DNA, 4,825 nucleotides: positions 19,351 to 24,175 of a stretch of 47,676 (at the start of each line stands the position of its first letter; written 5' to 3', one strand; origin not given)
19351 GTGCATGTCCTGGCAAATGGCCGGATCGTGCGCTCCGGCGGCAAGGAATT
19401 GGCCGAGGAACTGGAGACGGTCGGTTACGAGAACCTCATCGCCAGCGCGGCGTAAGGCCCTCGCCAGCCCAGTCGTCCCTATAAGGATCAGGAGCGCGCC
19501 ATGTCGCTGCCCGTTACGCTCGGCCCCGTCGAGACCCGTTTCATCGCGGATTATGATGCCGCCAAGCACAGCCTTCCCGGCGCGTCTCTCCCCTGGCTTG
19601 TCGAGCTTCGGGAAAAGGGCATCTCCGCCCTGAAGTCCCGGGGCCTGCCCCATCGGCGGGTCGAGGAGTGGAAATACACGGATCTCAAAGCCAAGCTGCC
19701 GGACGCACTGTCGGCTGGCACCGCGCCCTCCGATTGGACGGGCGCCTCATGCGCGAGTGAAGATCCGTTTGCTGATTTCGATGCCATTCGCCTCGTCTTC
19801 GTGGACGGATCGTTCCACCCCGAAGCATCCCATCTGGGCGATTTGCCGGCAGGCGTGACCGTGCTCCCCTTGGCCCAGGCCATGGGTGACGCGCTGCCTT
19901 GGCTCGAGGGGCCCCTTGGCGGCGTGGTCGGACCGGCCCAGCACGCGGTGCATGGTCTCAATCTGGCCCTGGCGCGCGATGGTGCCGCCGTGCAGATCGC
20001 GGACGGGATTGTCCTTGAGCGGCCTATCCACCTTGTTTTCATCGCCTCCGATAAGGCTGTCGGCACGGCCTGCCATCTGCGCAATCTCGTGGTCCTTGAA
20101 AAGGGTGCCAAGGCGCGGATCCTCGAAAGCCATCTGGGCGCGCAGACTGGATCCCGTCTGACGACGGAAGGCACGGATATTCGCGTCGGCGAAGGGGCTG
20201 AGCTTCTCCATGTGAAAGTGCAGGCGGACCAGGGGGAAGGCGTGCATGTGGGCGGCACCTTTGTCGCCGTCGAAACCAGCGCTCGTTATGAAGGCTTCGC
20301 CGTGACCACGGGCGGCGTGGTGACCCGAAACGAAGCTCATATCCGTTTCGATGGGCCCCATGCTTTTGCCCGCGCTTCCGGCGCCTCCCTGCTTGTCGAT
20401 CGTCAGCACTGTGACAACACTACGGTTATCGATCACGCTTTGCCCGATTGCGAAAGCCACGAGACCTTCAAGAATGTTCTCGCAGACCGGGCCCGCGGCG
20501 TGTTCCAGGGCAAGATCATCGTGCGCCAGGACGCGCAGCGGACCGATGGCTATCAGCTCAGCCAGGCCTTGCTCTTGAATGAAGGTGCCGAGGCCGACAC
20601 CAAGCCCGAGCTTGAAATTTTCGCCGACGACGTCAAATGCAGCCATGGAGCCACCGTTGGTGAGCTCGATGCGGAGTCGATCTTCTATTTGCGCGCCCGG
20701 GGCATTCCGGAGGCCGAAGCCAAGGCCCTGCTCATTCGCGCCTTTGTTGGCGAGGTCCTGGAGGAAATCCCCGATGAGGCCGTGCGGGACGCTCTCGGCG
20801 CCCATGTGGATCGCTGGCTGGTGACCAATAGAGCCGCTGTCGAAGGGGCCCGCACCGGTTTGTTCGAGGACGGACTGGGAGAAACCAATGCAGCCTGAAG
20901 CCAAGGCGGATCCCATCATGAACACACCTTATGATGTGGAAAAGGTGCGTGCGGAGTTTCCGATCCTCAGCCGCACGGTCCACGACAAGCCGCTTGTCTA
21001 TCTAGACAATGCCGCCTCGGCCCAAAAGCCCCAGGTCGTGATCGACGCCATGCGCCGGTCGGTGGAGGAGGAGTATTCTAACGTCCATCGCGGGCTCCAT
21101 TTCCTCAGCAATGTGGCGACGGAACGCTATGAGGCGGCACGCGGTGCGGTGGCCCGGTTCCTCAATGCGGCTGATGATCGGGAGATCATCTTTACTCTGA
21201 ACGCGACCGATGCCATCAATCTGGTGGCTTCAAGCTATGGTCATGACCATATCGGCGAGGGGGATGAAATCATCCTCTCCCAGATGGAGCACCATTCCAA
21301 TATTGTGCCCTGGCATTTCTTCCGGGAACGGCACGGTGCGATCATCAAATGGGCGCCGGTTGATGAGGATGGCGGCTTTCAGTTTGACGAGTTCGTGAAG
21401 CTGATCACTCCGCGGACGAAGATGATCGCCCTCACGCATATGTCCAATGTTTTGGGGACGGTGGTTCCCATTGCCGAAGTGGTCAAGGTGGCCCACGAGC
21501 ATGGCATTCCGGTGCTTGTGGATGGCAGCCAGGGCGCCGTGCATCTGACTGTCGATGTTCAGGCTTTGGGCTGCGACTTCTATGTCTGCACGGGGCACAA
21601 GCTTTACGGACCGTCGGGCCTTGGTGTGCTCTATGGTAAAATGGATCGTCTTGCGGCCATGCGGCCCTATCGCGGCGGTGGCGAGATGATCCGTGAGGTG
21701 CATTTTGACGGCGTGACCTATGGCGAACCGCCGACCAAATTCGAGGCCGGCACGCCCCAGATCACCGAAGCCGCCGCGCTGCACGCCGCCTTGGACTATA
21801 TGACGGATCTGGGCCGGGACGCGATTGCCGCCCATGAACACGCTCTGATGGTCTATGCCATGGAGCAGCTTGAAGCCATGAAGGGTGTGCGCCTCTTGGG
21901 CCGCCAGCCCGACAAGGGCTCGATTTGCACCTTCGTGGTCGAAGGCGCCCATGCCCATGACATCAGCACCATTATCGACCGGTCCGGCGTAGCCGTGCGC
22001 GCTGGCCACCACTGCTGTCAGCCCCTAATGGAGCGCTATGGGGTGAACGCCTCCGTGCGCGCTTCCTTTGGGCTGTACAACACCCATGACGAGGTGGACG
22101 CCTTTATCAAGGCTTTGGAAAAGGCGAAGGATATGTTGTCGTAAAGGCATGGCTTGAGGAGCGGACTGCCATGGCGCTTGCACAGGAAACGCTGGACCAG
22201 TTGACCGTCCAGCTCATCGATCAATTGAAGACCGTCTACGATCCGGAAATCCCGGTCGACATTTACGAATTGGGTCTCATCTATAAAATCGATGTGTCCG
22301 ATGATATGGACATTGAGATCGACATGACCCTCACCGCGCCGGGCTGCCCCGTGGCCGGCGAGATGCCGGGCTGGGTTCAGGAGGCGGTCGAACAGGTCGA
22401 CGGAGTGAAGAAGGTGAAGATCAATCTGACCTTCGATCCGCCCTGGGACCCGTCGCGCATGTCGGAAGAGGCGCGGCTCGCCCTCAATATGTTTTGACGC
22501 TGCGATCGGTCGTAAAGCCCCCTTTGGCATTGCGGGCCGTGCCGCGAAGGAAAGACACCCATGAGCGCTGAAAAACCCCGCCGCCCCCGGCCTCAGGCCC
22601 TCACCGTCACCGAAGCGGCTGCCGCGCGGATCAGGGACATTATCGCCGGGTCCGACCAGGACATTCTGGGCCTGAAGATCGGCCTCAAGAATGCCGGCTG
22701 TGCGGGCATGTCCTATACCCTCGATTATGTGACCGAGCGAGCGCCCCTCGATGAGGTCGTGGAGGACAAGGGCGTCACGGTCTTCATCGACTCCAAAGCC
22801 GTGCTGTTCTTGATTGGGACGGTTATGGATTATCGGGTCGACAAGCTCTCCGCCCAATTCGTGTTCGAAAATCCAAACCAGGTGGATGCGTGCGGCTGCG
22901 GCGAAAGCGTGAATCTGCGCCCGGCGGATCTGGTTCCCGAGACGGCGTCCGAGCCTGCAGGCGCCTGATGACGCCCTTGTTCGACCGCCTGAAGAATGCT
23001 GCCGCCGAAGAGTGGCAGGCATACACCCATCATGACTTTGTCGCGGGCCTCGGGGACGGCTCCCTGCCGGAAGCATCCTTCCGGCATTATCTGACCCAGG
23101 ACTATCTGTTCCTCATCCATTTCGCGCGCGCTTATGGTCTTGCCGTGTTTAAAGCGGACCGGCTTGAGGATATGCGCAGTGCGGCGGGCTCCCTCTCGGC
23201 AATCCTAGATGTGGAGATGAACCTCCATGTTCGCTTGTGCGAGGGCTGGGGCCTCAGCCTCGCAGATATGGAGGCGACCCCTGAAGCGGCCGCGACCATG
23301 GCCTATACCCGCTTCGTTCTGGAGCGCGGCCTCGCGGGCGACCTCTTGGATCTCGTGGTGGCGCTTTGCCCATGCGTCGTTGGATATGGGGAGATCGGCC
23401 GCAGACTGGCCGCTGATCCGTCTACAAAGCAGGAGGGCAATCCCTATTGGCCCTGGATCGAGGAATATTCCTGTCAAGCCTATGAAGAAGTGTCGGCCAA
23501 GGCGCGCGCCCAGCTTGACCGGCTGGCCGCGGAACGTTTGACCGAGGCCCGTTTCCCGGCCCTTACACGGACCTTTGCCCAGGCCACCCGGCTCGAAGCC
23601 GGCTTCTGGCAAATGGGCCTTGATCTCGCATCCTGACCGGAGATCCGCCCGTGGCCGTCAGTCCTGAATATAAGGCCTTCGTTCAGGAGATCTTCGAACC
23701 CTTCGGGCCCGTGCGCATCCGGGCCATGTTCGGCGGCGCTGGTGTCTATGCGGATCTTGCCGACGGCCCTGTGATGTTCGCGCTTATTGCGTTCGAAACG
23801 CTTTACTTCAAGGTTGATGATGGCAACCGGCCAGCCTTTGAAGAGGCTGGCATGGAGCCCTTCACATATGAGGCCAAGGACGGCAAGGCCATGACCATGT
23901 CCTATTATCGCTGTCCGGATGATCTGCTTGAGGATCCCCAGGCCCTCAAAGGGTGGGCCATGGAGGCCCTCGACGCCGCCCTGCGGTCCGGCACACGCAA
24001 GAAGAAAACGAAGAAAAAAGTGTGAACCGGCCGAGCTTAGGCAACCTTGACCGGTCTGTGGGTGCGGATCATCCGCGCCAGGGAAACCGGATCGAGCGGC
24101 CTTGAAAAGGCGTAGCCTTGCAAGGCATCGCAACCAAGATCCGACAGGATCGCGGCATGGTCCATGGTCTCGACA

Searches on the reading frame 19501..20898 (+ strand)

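Call 11: search_protein_families(library=pfam, proteins=[window:19501-20898:+], max_evalue=0.00001)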
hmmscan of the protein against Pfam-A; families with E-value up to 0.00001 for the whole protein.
window:19501-20898:+ (465 aa): 2 families
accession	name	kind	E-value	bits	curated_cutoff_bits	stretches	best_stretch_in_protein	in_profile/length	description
PF01458.23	SUFBD_core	-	5.9e-77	258.7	27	1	186-415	7-232/232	SUF system FeS cluster assembly, SufBD core domain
PF19295.5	SufBD_N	-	3e-15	56.8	23.5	1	11-177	4-171/172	SufBD protein N-terminal region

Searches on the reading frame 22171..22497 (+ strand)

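Call 71: search_protein_families(library=pfam, proteins=[window:22171-22497:+], max_evalue=0.0001)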
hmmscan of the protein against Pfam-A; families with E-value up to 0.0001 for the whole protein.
window:22171-22497:+ (108 aa): 1 family
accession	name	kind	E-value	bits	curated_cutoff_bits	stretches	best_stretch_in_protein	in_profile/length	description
PF01883.24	FeS_assembly_P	-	2.1e-19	70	23.5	1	15-84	4-71/73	Iron-sulfur cluster assembly protein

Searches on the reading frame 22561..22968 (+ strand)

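Call 71: search_protein_families(library=pfam, proteins=[window:22561-22968:+], max_evalue=0.0001)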
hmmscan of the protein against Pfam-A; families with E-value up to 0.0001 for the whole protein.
window:22561-22968:+ (135 aa): 1 family
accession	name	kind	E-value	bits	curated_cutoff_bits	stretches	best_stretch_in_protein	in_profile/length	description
PF01521.26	Fe-S_biosyn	-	6.5e-19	68.6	26.3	1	14-114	3-109/110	Iron-sulphur cluster biosynthesis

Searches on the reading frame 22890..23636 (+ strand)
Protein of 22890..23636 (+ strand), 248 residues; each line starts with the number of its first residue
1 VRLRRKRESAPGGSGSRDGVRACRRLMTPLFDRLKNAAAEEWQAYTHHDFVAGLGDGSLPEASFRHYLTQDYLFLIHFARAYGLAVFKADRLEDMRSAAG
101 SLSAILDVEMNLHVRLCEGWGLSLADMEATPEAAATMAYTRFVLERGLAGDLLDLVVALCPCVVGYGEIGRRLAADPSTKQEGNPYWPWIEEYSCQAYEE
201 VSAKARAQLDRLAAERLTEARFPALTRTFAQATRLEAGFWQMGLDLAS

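Call 12: search_protein_families(library=pfam, proteins=[window:22890-23636:+], max_evalue=0.00001)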
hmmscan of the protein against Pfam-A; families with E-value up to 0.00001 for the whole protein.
window:22890-23636:+ (248 aa): 1 family
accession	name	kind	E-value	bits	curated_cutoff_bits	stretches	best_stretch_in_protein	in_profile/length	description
PF03070.21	TENA_THI-4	-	5.9e-48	163.9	22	1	39-245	5-209/210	TENA/THI-4/PQQC family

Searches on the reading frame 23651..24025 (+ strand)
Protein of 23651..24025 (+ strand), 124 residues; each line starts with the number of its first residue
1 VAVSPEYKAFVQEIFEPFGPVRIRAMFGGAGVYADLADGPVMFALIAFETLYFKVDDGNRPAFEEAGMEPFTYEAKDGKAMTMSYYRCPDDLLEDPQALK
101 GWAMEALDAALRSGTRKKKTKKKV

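Call 71: search_protein_families(library=pfam, proteins=[window:23651-24025:+], max_evalue=0.0001)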
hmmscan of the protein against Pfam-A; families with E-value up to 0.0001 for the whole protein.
window:23651-24025:+ (124 aa): 1 family
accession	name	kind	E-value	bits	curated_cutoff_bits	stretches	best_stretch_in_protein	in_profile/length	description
PF04993.18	TfoX_N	-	3e-28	98.2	30.1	1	13-110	1-91/91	TfoX N-terminal domain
